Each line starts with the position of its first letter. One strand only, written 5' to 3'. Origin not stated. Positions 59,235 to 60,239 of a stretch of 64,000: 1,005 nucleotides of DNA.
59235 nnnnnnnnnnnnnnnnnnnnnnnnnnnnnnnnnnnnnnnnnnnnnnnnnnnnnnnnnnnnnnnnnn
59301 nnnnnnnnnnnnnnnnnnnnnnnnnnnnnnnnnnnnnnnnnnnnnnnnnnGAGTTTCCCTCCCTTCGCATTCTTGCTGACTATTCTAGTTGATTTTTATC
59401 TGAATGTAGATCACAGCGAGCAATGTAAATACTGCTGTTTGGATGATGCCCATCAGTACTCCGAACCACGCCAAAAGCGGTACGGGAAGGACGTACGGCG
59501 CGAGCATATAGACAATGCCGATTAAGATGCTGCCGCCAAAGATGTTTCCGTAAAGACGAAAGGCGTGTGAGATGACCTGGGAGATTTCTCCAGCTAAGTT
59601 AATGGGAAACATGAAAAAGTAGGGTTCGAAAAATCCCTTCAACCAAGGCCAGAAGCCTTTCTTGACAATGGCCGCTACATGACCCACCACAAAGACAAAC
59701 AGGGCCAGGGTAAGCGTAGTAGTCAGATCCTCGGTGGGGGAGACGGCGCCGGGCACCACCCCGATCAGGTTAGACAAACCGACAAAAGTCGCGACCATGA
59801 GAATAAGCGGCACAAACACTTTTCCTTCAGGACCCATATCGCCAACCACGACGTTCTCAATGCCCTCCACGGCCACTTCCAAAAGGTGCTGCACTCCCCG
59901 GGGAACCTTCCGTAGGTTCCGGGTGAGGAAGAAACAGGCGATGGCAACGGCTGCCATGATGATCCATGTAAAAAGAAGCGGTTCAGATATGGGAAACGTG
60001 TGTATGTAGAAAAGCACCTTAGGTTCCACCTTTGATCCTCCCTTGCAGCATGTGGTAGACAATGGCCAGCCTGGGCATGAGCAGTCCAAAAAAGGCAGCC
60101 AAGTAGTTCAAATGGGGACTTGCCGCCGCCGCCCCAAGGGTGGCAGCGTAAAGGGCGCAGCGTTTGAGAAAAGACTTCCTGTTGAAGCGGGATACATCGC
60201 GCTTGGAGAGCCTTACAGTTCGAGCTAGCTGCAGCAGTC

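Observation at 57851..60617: F-type ATPase operon ends after atpH: F0 plus delta genes only, F1 core genes absent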

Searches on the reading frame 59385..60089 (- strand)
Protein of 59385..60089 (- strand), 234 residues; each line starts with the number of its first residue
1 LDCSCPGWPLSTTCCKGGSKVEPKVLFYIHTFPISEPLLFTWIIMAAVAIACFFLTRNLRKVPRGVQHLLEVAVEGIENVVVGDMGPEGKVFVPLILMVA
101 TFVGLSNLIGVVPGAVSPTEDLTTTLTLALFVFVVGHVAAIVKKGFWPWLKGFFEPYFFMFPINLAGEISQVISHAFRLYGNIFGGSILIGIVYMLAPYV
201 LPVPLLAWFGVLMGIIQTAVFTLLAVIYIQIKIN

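Call 3: search_protein_families(library=pfam, proteins=[window:59385-60089:-], max_evalue=0.01)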
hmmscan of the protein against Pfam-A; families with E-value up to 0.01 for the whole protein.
window:59385-60089:- (234 aa): 1 family
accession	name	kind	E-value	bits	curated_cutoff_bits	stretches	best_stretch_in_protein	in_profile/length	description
PF00119.25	ATP-synt_A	-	4.1e-44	151.5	33.9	1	39-230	2-217/217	ATP synthase A chain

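Call 20: find_related_loci(query=A3, collection=genome_contigs, flank=10000)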
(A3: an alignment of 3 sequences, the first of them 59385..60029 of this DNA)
Query A3 (214 aa) in genome_contigs; peptide patterns used: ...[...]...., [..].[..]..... (x = any residue, [..] = any of these).
60 stretches matched a pattern; 7 encode a relative of the query (tblastn E <= 1e-3); 7 distinct loci.
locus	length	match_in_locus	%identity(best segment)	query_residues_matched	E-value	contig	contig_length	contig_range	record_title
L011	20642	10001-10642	88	1-214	2e-118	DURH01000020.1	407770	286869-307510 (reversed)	MAG TPA_asm: Bacillota bacterium isolate AS08sgBPME_75 65494_AS08, whole genome shotgun sequence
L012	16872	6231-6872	78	1-214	9e-112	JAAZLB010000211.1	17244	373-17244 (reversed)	MAG: Bacillota bacterium isolate AS23ysBPME_143 94748_AS23, whole genome shotgun sequence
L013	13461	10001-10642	77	1-214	8e-111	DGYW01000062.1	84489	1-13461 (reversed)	MAG TPA_asm: Firmicutes bacterium UBA4996 UBA4996_contig_3913, whole genome shotgun sequence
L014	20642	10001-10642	72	1-214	3e-105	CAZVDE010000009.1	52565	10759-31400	MAG TPA_asm: uncultured Clostridiaceae bacterium isolate SRP192927_co8_23 genome assembly, contig: NODE_435_length_52565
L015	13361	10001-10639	70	2-214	7e-103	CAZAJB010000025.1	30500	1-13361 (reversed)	MAG TPA_asm: uncultured Clostridiaceae bacterium isolate binchicken_co173_12 genome assembly, contig: NODE_5120_length_3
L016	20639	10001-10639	68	1-213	7e-98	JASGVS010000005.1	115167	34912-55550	MAG: Bacillota bacterium isolate MAG218_SZBP c_000000007178, whole genome shotgun sequence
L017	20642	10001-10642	65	1-214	3e-97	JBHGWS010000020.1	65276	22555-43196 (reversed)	MAG: Candidatus Darwinibacter acetoxidans isolate M4B_bin18 k141_77594, whole genome shotgun sequence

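Call 22: find_homologous_proteins(query=A3, max_evalue=1e-20)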
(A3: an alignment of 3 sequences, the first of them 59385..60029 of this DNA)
Query A3 (3 sequences) (214 aa, profile of the alignment): 427 proteins with E <= 1e-20 among 8000 candidates; the best 120 are listed.
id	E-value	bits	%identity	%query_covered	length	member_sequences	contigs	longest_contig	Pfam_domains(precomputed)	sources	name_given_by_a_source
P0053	1.1e-127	442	100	100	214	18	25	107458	PF00119.26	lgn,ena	-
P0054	2.4e-126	438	87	100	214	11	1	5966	PF00119.26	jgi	jgi:F-type H+-transporting ATPase subunit a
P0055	1.1e-124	432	73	100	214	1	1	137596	PF00119.26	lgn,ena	-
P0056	1.2e-117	409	70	100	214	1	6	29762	PF00119.26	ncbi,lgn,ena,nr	ncbi:MAG: F0F1 ATP synthase subunit A [Firmicutes bacterium]|nr:F0F1 ATP synthase subunit A [Bacillo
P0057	1.1e-114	400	78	100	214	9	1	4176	PF00119.26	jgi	-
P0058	1.7e-114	399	79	100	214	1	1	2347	PF00119.26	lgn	-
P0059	1.7e-114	399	77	100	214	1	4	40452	PF00119.26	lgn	-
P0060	3.3e-114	398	69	100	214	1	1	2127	PF00119.26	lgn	-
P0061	4.8e-114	398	76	100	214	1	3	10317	PF00119.26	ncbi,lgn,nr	ncbi:MAG TPA: F0F1 ATP synthase subunit A [Natronincola sp.]|nr:F0F1 ATP synthase subunit A [Natroni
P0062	5.4e-114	397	76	100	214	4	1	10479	PF00119.26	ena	-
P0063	5.5e-114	397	76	100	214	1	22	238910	PF00119.26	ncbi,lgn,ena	-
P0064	1.4e-113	396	76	100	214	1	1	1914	PF00119.26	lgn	-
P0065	1.5e-113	396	75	100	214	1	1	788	PF00119.26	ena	-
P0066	1.9e-113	396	78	100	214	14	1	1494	PF00119.26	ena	-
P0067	2.4e-113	395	76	100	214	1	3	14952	PF00119.26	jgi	-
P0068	3.4e-113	395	76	100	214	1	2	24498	PF00119.26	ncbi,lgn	-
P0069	5.2e-113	394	70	100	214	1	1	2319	PF00119.26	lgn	-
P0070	8.8e-113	393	78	100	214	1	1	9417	PF00119.26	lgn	-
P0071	3.4e-112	392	70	100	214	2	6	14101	PF00119.26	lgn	-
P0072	3.9e-112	391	76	100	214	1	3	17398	PF00119.26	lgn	-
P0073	4.2e-111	388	75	100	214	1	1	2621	PF00119.26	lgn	-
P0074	5.5e-111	388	78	100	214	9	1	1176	PF00119.26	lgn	-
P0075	9.3e-111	387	67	100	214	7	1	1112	PF00119.26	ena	-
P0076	1.1e-110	387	80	100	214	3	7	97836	PF00119.26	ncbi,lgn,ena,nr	ncbi:MAG TPA: F0F1 ATP synthase subunit A [Limnochordia bacterium]|nr:F0F1 ATP synthase subunit A [L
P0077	2.8e-109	382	71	100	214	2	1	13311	PF00119.26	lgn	-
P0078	6.0e-109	381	68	100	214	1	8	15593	PF00119.26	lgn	-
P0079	4.2e-108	378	73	100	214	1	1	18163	PF00119.26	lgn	-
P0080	2.5e-107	376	71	100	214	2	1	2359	PF00119.26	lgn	-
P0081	8.2e-107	374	72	100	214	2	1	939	PF00119.26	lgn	-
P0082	2.3e-106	372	72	100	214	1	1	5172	PF00119.26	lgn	-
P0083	4.8e-106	371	72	100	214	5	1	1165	PF00119.26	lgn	-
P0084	6.2e-106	371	72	100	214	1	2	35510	PF00119.26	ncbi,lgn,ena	-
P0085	2.5e-105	369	74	100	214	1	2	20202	PF00119.26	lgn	-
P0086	8.5e-105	367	71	100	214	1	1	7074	PF00119.26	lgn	-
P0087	1.6e-104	366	72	100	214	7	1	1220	PF00119.26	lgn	-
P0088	5.1e-102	358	67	100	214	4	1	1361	PF00119.26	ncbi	-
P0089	1.2e-101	357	66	100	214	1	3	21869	PF00119.26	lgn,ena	-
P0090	1.7e-101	357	69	100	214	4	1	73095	PF00119.26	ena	-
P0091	2.1e-101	356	73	98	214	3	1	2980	PF00119.26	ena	-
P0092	2.5e-101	356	68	100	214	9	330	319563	PF00119.26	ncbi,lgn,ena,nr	ncbi:MAG TPA: F0F1 ATP synthase subunit A [Firmicutes bacterium]|nr:F0F1 ATP synthase subunit A [Bac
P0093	4.5e-101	355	65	100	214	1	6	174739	PF00119.26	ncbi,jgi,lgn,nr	ncbi:MAG TPA: F0F1 ATP synthase subunit A [Firmicutes bacterium]|nr:F0F1 ATP synthase subunit A [Bac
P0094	1.3e-100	354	78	89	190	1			PF00119.26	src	-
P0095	8.3e-100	351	66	100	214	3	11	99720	PF00119.26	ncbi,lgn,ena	-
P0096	2.6e-98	346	64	100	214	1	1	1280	PF00119.26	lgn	-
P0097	2.8e-97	343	66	100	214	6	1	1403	PF00119.26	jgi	jgi:F-type H+-transporting ATPase subunit a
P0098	5.3e-97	342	63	100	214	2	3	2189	PF00119.26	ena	-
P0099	5.9e-97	342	66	100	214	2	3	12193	PF00119.26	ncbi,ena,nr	ncbi:MAG: F0F1 ATP synthase subunit A [Firmicutes bacterium]|nr:F0F1 ATP synthase subunit A [Bacillo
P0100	2.6e-96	340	63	100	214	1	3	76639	PF00119.26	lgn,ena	-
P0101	6.9e-96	338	62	100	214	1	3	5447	PF00119.26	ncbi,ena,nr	ncbi:MAG TPA: ATP synthase F0 subunit A [Firmicutes bacterium]|nr:ATP synthase F0 subunit A [Bacillo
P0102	1.1e-95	338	65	100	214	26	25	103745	PF00119.26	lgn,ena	-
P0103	1.8e-95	337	75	89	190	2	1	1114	PF00119.26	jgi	jgi:F-type H+-transporting ATPase subunit a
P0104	2.6e-95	336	62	100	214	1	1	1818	PF00119.26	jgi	-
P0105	7.3e-95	335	62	100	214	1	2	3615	PF00119.26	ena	-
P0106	9.7e-95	334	65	100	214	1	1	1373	PF00119.26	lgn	-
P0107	2.5e-94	333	61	100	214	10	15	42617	PF00119.26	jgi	jgi:F-type H+-transporting ATPase subunit a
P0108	2.2e-93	330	74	89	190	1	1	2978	PF00119.26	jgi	jgi:F-type H+-transporting ATPase subunit a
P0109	3.0e-93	330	62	100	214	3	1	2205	PF00119.26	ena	-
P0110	1.1e-84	302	58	100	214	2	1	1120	PF00119.26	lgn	-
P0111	1.7e-84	301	58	100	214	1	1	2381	PF00119.26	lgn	-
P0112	5.6e-84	299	58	100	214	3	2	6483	PF00119.26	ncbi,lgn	-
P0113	1.1e-83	298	59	100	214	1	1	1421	PF00119.26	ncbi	-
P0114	1.6e-83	298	56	100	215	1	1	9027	PF00119.26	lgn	-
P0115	6.1e-83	296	56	100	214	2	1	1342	PF00119.26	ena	-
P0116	7.5e-83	296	57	100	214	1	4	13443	PF00119.26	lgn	-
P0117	1.2e-82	295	58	100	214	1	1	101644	PF00119.26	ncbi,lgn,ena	-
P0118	8.3e-80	286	54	100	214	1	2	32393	PF00119.26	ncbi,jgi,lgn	-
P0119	9.2e-77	276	53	100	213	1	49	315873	PF00119.26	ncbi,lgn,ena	-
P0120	3.1e-76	274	50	100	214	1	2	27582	PF00119.26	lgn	-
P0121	1.0e-74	269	51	100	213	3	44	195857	PF00119.26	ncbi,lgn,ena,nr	ncbi:MAG: F0F1 ATP synthase subunit A [Firmicutes bacterium]|nr:F0F1 ATP synthase subunit A [Bacillo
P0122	5.5e-74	267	80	66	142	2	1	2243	PF00119.26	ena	-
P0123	7.3e-71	256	50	100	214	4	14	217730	PF00119.26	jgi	jgi:F-type H+-transporting ATPase subunit a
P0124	1.5e-62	229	50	97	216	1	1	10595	PF00119.26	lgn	-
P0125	2.5e-61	225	69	61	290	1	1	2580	PF00119.26,PF00137.27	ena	-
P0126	8.0e-61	224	47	98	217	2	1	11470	PF00119.26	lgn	-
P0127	2.4e-59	219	73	59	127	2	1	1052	PF00119.26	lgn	-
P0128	5.0e-53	198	46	99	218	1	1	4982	PF00119.26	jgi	jgi:F-type H+-transporting ATPase subunit a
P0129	1.3e-51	194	44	99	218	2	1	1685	PF00119.26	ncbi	-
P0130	5.4e-49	185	44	98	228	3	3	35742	PF00119.26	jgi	-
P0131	6.4e-49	185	44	99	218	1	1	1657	PF00119.26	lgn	-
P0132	1.1e-47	181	43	98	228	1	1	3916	PF00119.26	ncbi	-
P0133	1.5e-47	180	60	59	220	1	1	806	PF00119.26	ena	-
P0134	1.6e-43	167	53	64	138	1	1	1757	PF00119.26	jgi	jgi:F-type H+-transporting ATPase subunit a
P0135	2.9e-43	166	42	93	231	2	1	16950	PF00119.26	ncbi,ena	-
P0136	1.1e-42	164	41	99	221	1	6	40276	PF00119.26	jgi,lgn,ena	jgi:F-type H+-transporting ATPase subunit a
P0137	3.7e-41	159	41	89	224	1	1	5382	PF00119.26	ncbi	-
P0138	5.4e-41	159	39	94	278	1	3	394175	PF00119.26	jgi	-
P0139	5.5e-41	159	43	89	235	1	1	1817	PF00119.26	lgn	-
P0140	7.3e-41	158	39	92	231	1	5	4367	PF00119.26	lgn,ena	-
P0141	1.3e-40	158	40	92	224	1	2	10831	PF00119.26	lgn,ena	-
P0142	2.6e-40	157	40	87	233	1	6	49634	PF00119.26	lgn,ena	-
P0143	5.2e-40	156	41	89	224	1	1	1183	PF00119.26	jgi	-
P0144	8.5e-40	155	38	93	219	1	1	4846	PF00119.26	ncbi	-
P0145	8.7e-40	155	43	84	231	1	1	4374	PF00119.26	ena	-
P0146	1.0e-39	155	36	90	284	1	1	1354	PF00119.26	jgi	-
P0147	1.1e-39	155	43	88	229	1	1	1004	PF00119.26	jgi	jgi:F-type H+-transporting ATPase subunit a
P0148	1.1e-39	155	39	94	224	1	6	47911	PF00119.26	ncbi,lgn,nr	ncbi:MAG: F0F1 ATP synthase subunit A [Thermodesulfobacteriota bacterium]|nr:F0F1 ATP synthase subun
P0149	1.9e-39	154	39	94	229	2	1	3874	PF00119.26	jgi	jgi:F-type H+-transporting ATPase subunit a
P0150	2.0e-39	154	38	99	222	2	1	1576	PF00119.26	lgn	-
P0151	2.9e-39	153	41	88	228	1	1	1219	PF00119.26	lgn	-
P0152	3.3e-39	153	41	91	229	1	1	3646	PF00119.26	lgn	-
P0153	3.4e-39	153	41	88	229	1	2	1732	PF00119.26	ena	-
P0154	4.0e-39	153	41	88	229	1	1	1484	PF00119.26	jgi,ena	-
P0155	4.5e-39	153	42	90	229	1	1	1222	PF00119.26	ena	-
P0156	5.0e-39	152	40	91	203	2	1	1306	PF00119.26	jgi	jgi:F-type H+-transporting ATPase subunit a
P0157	6.0e-39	152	39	92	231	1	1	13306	PF00119.26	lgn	-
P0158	6.8e-39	152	38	94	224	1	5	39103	PF00119.26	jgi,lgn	jgi:F-type H+-transporting ATPase subunit a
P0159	1.0e-38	151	43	89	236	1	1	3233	PF00119.26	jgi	jgi:F-type H+-transporting ATPase subunit a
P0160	1.1e-38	151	42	89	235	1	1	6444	PF00119.26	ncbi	-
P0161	1.6e-38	151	42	88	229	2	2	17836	PF00119.26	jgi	jgi:F-type H+-transporting ATPase subunit a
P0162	1.7e-38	151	42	88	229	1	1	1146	PF00119.26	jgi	jgi:F-type H+-transporting ATPase subunit a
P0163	1.8e-38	151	39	91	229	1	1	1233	PF00119.26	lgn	-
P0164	2.7e-38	150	41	87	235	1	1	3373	PF00119.26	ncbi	-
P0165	2.7e-38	150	41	96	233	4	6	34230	PF00119.26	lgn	-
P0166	2.9e-38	150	39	91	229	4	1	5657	PF00119.26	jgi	-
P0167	3.7e-38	150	39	91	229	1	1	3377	PF00119.26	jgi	jgi:F-type H+-transporting ATPase subunit a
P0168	3.9e-38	149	38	89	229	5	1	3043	PF00119.26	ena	-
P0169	4.3e-38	149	40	88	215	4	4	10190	PF00119.26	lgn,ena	-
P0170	4.5e-38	149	39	88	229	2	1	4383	PF00119.26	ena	-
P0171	5.9e-38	149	37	94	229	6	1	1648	PF00119.26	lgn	-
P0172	5.9e-38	149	40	93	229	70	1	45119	PF00119.26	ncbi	-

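Call 23: find_encoding_contigs(protein=P0119, flank=10000, max_places=1)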
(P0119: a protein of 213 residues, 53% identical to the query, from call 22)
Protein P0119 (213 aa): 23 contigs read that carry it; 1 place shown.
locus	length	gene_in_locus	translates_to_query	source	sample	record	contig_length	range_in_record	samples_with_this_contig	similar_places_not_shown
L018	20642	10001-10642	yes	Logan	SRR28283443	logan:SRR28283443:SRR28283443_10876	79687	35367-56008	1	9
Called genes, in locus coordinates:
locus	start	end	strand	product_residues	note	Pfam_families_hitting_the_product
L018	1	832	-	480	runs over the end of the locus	PF00149:Metallophos, PF12850:Metallophos_2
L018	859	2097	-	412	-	PF00994:MoCF_biosynth, PF18146:CinA_KH, PF02464:CinA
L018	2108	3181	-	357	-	PF27529:AMPT (weak), PF05343:Peptidase_M42, PF01546:Peptidase_M20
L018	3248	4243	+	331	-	-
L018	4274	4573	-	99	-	PF02681:DUF212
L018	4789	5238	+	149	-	PF04284:DUF441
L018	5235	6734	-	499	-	PF00004:AAA, PF07724:AAA_2 (weak), PF07728:AAA_5 (faint), PF13401:AAA_22 (faint), PF23902:AAA_lid_PRS2_C (weak), PF17862:AAA_lid_3, PF01434:Peptidase_M41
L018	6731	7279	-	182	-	-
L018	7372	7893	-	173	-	PF01066:CDP-OH_P_transf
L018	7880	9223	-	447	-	PF00919:UPF0004, PF04055:Radical_SAM, PF01938:TRAM (weak), PF18693:TRAM_2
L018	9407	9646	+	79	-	PF09527:ATPase_gene1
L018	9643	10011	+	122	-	PF03899:ATP-synt_I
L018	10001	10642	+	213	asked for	PF00119:ATP-synt_A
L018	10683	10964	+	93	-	PF00137:ATP-synt_C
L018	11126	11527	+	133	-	PF00430:ATP-synt_B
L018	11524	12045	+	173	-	PF00213:OSCP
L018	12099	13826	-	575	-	PF00496:SBP_bac_5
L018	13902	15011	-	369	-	PF12911:OppC_N, PF00528:BPD_transp_1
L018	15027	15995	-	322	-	PF19300:BPD_transp_1_N (weak), PF00528:BPD_transp_1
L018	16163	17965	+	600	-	PF00176:SNF2-rel_dom, PF04851:ResIII, PF00270:DEAD (weak), PF00271:Helicase_C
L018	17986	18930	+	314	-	PF11079:YqhG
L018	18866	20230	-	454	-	PF01225:Mur_ligase, PF08245:Mur_ligase_M, PF02875:Mur_ligase_C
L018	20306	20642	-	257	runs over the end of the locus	PF07454:SpoIIP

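Call 24: find_encoding_contigs(protein=P0124, flank=10000, max_places=1)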
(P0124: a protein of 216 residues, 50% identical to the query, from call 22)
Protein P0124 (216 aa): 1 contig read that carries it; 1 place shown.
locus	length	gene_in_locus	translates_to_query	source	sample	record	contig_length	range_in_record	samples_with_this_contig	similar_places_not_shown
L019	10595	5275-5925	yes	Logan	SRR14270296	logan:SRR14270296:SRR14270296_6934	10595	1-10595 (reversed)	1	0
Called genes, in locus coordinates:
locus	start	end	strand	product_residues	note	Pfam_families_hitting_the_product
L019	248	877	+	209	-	PF14681:UPRTase, PF00156:Pribosyltran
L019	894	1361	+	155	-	PF00383:dCMP_cyt_deam_1, PF14437:MafB19-deam, PF14439:Bd3614-deam (weak)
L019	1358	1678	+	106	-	PF03819:MazG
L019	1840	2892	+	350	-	PF00953:Glycos_transf_4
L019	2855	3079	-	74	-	-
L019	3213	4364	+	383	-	PF02350:Epimerase_2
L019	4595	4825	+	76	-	PF09527:ATPase_gene1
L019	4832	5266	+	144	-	PF03899:ATP-synt_I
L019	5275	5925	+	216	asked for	PF00119:ATP-synt_A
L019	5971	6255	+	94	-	PF00137:ATP-synt_C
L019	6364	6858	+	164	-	PF00430:ATP-synt_B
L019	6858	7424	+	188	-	PF00213:OSCP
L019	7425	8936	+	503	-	PF02874:ATP-synt_ab_N, PF00006:ATP-synt_ab, PF00306:ATP-synt_ab_C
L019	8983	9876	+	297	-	PF00231:ATP-synt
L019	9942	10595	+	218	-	?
